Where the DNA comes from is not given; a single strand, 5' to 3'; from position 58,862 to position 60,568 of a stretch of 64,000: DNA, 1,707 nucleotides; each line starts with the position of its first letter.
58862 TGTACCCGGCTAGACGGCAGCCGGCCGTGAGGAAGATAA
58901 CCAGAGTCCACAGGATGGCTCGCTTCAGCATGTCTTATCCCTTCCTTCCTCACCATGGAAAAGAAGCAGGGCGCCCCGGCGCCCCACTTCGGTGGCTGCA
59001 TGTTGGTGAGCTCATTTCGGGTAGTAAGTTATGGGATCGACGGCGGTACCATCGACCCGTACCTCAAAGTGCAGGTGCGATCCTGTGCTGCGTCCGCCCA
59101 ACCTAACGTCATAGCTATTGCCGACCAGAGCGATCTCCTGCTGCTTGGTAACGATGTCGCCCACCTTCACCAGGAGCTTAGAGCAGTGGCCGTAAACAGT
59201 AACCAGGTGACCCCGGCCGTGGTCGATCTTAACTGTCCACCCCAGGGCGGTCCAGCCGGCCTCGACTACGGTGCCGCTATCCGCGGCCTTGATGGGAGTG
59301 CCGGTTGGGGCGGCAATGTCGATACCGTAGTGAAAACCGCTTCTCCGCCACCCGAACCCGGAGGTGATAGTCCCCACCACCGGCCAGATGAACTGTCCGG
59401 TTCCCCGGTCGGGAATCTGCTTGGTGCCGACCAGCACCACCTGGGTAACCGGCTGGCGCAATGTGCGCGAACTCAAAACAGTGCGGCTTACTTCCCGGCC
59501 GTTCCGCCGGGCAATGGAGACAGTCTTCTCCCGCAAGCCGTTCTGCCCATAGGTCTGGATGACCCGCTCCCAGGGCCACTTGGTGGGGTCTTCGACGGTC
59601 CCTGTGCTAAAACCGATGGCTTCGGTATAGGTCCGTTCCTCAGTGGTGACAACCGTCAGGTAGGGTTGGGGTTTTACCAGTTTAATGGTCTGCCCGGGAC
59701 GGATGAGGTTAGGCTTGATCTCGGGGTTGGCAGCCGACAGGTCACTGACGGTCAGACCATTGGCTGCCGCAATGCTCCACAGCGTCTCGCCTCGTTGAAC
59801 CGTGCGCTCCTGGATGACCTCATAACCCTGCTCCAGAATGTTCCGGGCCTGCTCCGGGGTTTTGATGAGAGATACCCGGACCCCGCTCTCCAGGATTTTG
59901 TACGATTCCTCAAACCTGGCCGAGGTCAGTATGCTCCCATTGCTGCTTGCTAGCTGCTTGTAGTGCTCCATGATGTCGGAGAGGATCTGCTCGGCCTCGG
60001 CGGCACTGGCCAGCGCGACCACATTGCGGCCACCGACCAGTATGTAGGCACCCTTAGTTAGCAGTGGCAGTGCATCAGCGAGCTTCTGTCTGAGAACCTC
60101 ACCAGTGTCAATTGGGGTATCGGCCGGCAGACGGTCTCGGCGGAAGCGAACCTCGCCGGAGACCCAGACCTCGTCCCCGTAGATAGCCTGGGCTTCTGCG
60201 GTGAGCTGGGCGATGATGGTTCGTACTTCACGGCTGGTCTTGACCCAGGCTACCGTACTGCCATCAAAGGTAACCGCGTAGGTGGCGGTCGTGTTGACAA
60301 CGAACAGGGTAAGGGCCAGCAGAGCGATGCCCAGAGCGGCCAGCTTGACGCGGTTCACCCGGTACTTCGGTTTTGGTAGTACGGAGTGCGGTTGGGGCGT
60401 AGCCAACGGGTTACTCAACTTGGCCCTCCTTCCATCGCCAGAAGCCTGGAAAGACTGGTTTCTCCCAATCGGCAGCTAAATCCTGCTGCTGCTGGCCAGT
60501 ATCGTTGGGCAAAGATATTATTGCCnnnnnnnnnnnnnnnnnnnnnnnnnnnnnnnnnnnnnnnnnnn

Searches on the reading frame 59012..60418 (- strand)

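Call 3: search_protein_families(library=ncbifam, proteins=[window:59012-60418:-], max_evalue=0.01)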
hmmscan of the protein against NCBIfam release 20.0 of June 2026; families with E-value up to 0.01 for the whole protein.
window:59012-60418:- (468 aa): 18 families
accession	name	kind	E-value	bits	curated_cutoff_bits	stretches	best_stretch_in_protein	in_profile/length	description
NF040883.1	amid_act_ActS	equivalog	1.2e-25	90.2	375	2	320-467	94-234/242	amidase activator ActS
NF052530.1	Heli_ShapePgp3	exception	7.1e-25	87.6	300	1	341-465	139-263/270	peptidoglycan metallopeptidase Pgp3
NF041208.1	celldiv_DipM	equivalog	2e-24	86.6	740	1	338-465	293-416/419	cell division endopeptidase DipM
NF052336.1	PdgHdaseHSB100310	equivalog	2.2e-24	86.4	500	1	340-459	32-147/316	peptidoglycan hydrolase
NF050804.1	CellDivDipMCaul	equivalog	1.8e-21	76.7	900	1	336-461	500-621/634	cell division endopeptidase DipM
NF008644.1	PRK11637.1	equivalog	4.8e-21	75.2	270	1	338-465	259-382/385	murein hydrolase activator EnvC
NF008652.0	PRK11649.1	equivalog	8.4e-21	74.1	341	1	362-464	312-408/439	murein DD-endopeptidase MepM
NF008123.1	PRK10871.1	equivalog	1.1e-18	67.8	311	1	193-468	96-364/365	murein hydrolase activator NlpD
NF052529.1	PG_M23_Pgp6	exception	3.7e-16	58.8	600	1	361-464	333-430/452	peptidoglycan metallopeptidase Pgp6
NF053738.1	S2SprSpoIIQBc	equivalog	2.7e-15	56.6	250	1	364-466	123-223/232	stage II sporulation protein SpoIIQ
NF053825.1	PdgNdpepShyA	equivalog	1.4e-14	53.7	700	1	362-464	295-391/425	peptidoglycan DD-endopeptidase ShyA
NF053824.1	PdgNdpepShyC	equivalog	4.5e-13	48.9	700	1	363-462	296-389/429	peptidoglycan DD-endopeptidase ShyC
TIGR02899.1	spore_safA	subfamily_domain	3.2e-10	39.8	67.85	1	207-246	1-41/44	SafA/ExsA family spore coat assembly protein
NF042931.1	SAG1386_EF1546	equivalog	3.5e-06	27.2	80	1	203-247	110-157/158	SAG1386/EF1546 family surface-associated protein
NF047755.1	LIC_10271_M23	exception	0.00096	19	180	0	194-274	16-94/207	LIC_10271 family cell wall hydrolase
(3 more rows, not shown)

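Call 4: search_protein_families(library=pfam, proteins=[window:59012-60418:-], max_evalue=0.01)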
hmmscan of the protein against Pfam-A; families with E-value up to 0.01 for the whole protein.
window:59012-60418:- (468 aa): 3 families
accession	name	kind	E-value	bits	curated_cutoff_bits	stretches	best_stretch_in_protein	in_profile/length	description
PF01551.29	Peptidase_M23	-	2.5e-31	108.2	28.7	1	362-462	2-96/96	Peptidase family M23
PF07501.17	G5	-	9.9e-20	71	23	1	259-333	1-75/75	G5 domain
PF01476.26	LysM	-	6e-13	48.9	20.9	1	206-247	2-42/43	LysM domain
